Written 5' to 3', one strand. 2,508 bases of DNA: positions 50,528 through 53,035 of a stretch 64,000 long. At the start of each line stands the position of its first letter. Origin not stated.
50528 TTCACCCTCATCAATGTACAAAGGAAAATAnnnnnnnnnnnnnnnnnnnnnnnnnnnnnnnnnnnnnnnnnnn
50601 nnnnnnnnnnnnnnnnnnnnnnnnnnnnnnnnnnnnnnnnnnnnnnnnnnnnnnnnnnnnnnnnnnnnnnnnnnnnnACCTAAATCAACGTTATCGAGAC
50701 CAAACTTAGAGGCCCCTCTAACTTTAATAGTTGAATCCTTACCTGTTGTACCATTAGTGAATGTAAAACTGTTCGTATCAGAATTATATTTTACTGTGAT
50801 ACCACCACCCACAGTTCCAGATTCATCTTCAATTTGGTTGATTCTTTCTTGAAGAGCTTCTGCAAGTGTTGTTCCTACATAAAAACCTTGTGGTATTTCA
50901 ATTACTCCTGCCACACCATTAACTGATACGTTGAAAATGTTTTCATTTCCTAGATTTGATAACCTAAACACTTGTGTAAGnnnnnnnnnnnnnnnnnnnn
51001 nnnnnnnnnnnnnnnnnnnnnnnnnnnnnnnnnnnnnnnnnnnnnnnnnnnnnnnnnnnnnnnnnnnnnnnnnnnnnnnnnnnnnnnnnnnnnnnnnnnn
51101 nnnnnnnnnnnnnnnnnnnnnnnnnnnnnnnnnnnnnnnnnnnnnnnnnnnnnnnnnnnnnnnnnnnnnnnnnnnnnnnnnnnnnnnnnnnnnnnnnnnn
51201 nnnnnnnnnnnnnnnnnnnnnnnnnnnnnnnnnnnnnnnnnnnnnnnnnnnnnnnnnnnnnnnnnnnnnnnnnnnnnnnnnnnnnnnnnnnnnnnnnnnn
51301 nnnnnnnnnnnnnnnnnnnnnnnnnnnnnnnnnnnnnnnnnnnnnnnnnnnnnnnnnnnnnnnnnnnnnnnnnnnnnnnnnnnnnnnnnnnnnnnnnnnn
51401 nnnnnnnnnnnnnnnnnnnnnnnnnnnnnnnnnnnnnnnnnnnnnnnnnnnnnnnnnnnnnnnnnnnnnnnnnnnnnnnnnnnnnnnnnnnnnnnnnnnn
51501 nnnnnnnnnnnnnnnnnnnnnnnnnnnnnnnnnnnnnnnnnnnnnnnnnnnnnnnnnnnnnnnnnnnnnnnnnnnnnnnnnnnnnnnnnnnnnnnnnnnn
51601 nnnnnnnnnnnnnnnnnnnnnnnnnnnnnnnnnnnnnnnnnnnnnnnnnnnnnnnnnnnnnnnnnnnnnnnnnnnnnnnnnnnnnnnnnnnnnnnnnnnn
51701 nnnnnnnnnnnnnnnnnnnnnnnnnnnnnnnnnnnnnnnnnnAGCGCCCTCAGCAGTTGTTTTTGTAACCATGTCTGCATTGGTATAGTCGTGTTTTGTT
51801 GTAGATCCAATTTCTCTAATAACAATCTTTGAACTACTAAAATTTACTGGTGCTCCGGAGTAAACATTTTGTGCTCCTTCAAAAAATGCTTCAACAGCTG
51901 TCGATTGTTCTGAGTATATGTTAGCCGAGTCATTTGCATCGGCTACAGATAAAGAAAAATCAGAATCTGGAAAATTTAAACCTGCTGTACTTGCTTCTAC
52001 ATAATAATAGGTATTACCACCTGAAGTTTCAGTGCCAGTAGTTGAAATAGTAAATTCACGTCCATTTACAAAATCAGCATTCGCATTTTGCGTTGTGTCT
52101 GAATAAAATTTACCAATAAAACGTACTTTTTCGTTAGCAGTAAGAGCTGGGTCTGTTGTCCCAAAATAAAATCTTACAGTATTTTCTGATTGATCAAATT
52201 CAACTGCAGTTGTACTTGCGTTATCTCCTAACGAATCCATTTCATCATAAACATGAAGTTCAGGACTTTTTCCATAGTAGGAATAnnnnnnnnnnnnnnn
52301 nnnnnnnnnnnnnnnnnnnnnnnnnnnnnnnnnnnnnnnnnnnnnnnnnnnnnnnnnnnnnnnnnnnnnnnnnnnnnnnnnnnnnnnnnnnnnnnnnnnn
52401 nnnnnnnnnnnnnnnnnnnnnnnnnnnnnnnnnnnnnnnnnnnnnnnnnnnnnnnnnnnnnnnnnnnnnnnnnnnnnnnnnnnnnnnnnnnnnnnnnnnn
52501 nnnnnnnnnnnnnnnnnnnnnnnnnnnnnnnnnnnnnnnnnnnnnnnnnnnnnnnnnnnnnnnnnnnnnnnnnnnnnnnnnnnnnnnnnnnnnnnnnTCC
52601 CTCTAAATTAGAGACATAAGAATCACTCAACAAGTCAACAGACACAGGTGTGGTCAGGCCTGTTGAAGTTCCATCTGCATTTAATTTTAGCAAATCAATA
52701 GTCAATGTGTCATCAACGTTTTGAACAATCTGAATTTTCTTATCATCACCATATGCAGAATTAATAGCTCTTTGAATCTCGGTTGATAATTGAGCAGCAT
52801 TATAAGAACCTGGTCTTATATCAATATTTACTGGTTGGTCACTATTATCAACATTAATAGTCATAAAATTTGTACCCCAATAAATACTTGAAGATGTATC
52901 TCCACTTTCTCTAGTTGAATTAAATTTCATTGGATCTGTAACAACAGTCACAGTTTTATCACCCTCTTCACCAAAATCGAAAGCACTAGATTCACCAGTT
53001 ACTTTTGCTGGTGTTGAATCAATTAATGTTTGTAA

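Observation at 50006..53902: Giant 1298-aa flagellar hook protein with a ~880-aa insertion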

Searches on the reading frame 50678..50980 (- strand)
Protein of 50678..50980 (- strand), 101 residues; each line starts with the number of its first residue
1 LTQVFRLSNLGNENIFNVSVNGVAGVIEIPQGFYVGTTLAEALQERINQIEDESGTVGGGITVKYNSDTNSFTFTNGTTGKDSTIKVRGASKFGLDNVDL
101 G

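Call 39: search_protein_families(library=pfam, proteins=[window:50678-50980:-], max_evalue=10)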
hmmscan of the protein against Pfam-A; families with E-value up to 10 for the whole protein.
seq(101 aa): 2 families
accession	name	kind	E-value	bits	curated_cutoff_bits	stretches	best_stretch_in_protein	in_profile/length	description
PF25362.1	bPH_11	-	0.039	13.8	27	1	28-48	17-37/125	Bacterial PH domain-like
PF20711.2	DUF6825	-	0.11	13.4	27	1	30-49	5-24/105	Family of unknown function (DUF6825)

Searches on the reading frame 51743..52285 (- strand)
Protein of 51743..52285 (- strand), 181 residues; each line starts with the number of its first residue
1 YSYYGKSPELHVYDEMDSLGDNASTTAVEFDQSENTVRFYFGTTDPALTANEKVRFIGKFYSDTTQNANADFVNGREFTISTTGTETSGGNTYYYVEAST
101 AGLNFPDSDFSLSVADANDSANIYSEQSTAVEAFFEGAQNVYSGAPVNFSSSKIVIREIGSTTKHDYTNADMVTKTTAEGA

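Call 39: search_protein_families(library=pfam, proteins=[window:51743-52285:-], max_evalue=10)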
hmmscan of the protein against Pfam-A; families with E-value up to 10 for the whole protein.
seq(181 aa): 1 family
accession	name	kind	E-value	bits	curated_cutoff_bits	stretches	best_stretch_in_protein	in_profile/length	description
PF24376.1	DUF7532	-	0.12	13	27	1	120-158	28-66/122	Family of unknown function (DUF7532)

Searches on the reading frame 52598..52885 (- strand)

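Call 39: search_protein_families(library=pfam, proteins=[window:52598-52885:-], max_evalue=10)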
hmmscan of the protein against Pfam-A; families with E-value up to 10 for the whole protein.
seq(96 aa): 1 family
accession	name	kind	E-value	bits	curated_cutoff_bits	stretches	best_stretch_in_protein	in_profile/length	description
PF13027.11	DUF3888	-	0.033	15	22.2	1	32-54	8-30/87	Protein of unknown function (DUF3888)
